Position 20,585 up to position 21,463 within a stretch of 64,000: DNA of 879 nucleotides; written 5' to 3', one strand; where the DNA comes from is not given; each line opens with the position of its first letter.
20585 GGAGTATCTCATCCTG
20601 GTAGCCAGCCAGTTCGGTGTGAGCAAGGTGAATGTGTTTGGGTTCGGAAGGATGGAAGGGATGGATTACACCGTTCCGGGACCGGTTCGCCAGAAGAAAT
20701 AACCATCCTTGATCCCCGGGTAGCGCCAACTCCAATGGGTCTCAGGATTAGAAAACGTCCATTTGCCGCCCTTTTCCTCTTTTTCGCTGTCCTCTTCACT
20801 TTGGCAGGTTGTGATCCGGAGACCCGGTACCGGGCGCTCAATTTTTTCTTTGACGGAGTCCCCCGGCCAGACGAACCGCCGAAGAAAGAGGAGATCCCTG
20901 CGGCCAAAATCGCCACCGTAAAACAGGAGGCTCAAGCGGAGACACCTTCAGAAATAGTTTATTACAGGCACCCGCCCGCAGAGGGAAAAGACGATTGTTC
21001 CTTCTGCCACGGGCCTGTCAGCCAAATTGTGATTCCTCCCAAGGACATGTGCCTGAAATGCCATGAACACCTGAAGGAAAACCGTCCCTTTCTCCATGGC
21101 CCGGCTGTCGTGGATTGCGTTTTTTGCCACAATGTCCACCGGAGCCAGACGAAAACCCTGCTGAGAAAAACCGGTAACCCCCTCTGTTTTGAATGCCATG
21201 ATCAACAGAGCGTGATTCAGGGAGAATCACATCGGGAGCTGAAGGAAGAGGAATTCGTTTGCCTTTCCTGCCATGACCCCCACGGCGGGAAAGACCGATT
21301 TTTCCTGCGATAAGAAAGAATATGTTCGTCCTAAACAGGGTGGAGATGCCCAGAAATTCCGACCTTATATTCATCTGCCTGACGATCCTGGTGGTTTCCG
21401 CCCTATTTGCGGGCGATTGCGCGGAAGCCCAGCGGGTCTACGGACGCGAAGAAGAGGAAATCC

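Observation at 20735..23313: Pentaheme lipoprotein cytochrome immediately upstream (8 bp) of a 663-aa putative beta-barrel: porin-cytochrome pair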

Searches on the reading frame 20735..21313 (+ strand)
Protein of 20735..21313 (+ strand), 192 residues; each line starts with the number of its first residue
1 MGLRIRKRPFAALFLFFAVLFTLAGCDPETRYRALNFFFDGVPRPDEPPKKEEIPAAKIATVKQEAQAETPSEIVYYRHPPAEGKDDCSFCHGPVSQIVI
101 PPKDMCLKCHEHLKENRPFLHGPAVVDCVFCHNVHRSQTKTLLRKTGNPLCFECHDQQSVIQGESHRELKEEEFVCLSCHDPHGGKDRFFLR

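Call 3: search_protein_families(library=pfam, proteins=[window:20735-21313:+], max_evalue=0.1)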
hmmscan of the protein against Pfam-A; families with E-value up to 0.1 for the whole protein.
window:20735-21313:+ (192 aa): 6 families
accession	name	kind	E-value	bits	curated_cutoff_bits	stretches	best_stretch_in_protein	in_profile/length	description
PF09699.15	Paired_CXXCH_1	-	4e-19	68.5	20.6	2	121-158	1-39/41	Doubled CXXCH motif (Paired_CXXCH_1)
PF14537.11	Cytochrom_c3_2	-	1.1e-05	26.3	25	1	121-184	2-68/79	Cytochrome c3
PF14522.11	Cytochrome_C7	-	0.00019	21.6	24.8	1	78-111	34-67/67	Cytochrome c7 and related cytochrome c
PF22678.1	Cytochrom_c_NrfB-like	-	0.0011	19.8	27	1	146-188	31-73/89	Cytochrome c-type protein NrfB-like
PF22113.1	Mtrc-MtrF_II-IV_dom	-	0.0014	18.6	30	1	103-141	6-44/176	Outer membrane cytochrome MtrC/MtrF-like, domains II/IV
PF02085.21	Cytochrom_CIII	-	0.061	14.1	22.9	0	70-155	16-101/101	Class III cytochrome C family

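Call 4: search_protein_families(library=ncbifam, proteins=[window:20735-21313:+], max_evalue=0.1)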
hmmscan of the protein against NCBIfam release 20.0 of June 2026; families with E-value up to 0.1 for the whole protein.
window:20735-21313:+ (192 aa): 6 families
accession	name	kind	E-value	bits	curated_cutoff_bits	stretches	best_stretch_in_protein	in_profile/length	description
TIGR03508.1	decahem_SO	subfamily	5.4e-23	81.8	192.2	2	104-187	71-157/258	DmsE family decaheme c-type cytochrome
NF041028.1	decahem_GSU2203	exception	2.1e-17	63.3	325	2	104-187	102-188/317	GSU2203 family decaheme c-type cytochrome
TIGR01905.1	paired_CXXCH_1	subfamily_domain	4.8e-17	61.6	25.2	2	121-158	1-39/41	doubled CXXCH domain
NF045713.1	CxxCH_16_HmcA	equivalog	0.0027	16.4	400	1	82-116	358-392/541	sulfate respiration complex hexadecaheme cytochrome HmcA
TIGR03146.1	cyt_nit_nrfB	equivalog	0.0099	16.2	166.6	1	147-188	83-124/145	cytochrome c nitrite reductase pentaheme subunit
NF008659.0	PRK11659.1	equivalog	0.025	14.3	184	1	104-164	111-176/188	cytochrome c nitrite reductase pentaheme subunit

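Call 46: find_homologous_proteins(query=window:20735-21310:+, max_evalue=0.001)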
Query window:20735-21310:+ (192 aa): 247 proteins with E <= 0.001 among 572 candidates; the best 120 are listed.
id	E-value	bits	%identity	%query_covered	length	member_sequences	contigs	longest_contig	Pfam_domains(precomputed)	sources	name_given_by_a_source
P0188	1.9e-126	438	97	100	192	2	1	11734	PF09699.16,PF14537.12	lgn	-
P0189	5.2e-90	319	72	97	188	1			PF09699.16,PF14537.12,PF14522.12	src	-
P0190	1.2e-89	318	69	100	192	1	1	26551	PF09699.16,PF14537.12,PF14522.12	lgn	-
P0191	1.3e-87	311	67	100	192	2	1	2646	PF09699.16,PF14522.12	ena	-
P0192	2.0e-87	310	68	100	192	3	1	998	PF09699.16,PF14537.12,PF22678.2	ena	-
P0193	2.3e-86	307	67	100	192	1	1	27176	PF09699.16,PF22678.2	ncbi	ncbi:MAG: cytochrome c3 family protein [Thermodesulfobacteriota bacterium]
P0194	3.3e-86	306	66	100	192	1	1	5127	PF09699.16,PF14537.12,PF14522.12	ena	-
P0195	2.8e-85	303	65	100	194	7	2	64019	PF09699.16,PF14537.12,PF14522.12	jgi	-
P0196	3.4e-84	300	67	100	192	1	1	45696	PF09699.16,PF14537.12,PF14522.12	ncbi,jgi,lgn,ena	-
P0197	7.7e-84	299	64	100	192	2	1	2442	PF09699.16,PF14537.12,PF22678.2,PF14522.12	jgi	jgi:predicted CXXCH cytochrome family protein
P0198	8.2e-84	299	64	100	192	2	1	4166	PF09699.16,PF14537.12,PF14522.12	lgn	-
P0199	1.3e-79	285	63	97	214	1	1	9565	PF09699.16,PF14537.12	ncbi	-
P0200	1.4e-78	282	61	99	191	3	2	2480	PF09699.16,PF14537.12,PF22678.2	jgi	jgi:predicted CXXCH cytochrome family protein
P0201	7.0e-77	276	60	100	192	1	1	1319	PF09699.16,PF14537.12,PF22678.2,PF14522.12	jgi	jgi:predicted CXXCH cytochrome family protein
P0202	9.1e-77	276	63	95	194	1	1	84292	PF09699.16,PF14537.12,PF14522.12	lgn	-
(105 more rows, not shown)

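Call 49: search_solved_structures(query=A4, max_evalue=0.01, show_alignments=1)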
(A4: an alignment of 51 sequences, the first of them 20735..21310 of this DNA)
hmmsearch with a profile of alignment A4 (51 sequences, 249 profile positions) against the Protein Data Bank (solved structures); distinct sequences matched with E-value up to 0.01: 27.
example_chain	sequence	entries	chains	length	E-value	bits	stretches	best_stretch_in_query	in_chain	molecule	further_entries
6r2q_A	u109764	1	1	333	6e-27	97.7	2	88-191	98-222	Cystathionine beta-synthase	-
28pb_A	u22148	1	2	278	6.5e-12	48.5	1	89-194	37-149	Cytochrome c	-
7tfs_A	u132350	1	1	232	8.9e-09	38.2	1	124-159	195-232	Cytochrome c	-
8rv0_Y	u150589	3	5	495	3.7e-08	36.2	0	106-169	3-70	Octaheme cytochrome c nitrite reductase | Octaheme nitrite c cytochrome c reductase | Octaheme nitrite reductase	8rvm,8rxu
6btm_A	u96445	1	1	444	8.6e-07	31.7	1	73-119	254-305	Alternative Complex III subunit A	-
1h29_A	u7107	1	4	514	9e-07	31.7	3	85-140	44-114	HIGH-MOLECULAR-WEIGHT CYTOCHROME C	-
1gws_A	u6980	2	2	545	1.1e-06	31.4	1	85-140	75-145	HIGH-MOLECULAR-WEIGHT CYTOCHROME C | High-molecular-weight cytochrome c precursor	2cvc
9yuq_N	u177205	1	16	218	1.4e-05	27.7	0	126-159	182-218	Putative multiheme cytochrome c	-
2zo5_A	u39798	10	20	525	2.4e-05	27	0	147-190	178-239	Eight-heme nitrite reductase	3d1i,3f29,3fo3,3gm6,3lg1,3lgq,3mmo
2ot4_A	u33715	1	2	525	2.4e-05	27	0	147-190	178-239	Eight-heme nitrite reductase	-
4q0t_A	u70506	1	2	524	3.4e-05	26.5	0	147-190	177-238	Eight-heme nitrite reductase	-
6f0k_A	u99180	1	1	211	3.9e-05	26.3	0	88-119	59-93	Cytochrome c family protein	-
6ef8_A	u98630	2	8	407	4.1e-05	26.2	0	173-191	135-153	C-type cytochrome OmcS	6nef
2ozy_A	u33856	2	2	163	0.00017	24.2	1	90-163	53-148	Cytochrome c-type protein nrfB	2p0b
6i5b_A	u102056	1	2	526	0.00022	23.8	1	103-173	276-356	Uncharacterized protein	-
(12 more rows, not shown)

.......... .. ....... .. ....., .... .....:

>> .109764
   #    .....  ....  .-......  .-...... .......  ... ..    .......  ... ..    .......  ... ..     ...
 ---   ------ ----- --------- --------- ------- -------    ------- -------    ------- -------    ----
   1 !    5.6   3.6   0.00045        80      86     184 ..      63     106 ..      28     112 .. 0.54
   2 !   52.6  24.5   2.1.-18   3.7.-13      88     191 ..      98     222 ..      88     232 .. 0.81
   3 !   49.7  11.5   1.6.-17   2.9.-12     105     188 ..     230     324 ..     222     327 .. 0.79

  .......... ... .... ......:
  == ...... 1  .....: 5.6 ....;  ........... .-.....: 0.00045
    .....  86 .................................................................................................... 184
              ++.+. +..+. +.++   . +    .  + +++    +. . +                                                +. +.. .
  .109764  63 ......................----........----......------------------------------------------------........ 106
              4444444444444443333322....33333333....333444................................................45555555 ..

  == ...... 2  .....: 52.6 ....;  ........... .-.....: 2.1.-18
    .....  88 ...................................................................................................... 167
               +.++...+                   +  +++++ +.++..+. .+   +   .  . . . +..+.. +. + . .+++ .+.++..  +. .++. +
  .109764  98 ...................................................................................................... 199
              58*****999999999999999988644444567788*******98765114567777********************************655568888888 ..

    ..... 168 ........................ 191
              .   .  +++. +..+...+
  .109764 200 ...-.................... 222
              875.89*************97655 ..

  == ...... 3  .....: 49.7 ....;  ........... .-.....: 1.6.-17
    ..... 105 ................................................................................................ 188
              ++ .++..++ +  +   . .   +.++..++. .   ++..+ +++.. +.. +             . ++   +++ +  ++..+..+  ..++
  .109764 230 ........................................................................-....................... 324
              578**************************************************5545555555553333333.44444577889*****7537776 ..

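Call 53: predict_structure(alignment_id=A4)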
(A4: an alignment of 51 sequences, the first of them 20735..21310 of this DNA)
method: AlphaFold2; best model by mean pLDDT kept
length: 192 residues; sequences in the alignment: 51
mean_pLDDT: 78.2   pTM: 0.53
mean pLDDT of the five models: 78.2, 73.2, 65.1, 54.2, 53.9
residues with pLDDT >= 90: 30; 70-90: 122; 50-70: 20; < 50: 20
segments of 3 or more residues with pLDDT < 50: 1-3, 52-68
pLDDT, mean of each block of 10 residues (from residue 1): 62 88 79 85 77 42 43 83 80 91 88 85 75 91 90 89 82 78 81 64
secondary structure, 60 per line:
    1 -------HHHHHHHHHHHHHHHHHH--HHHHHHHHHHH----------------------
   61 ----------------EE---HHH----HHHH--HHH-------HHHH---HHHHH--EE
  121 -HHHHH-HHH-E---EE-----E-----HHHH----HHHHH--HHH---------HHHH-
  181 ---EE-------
elements in order: H8-25 H28-38 H89-92 H105-108 H112-116 H122-126 H149-152 H157-161 H176-179

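Call 57: fold_search(model_id=the predicted structure, library=pdb)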
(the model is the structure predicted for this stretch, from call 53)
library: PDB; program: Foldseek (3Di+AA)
matches with E <= 10: 2; with E <= 0.001: 1
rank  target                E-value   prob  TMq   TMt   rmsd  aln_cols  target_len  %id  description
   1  6r2q_A                2.3e-04  1.00  0.43  0.33   5.0       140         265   24  Structure of the Mtr complex (released 2020-04-22)
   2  3ttb_A                1.4e+00  0.09  0.20  0.09   7.3        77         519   22  Structure of the Thioalkalivibrio paradoxus cytochrome c nitrite reductase in complex with sulfite (released 2011-10-05)
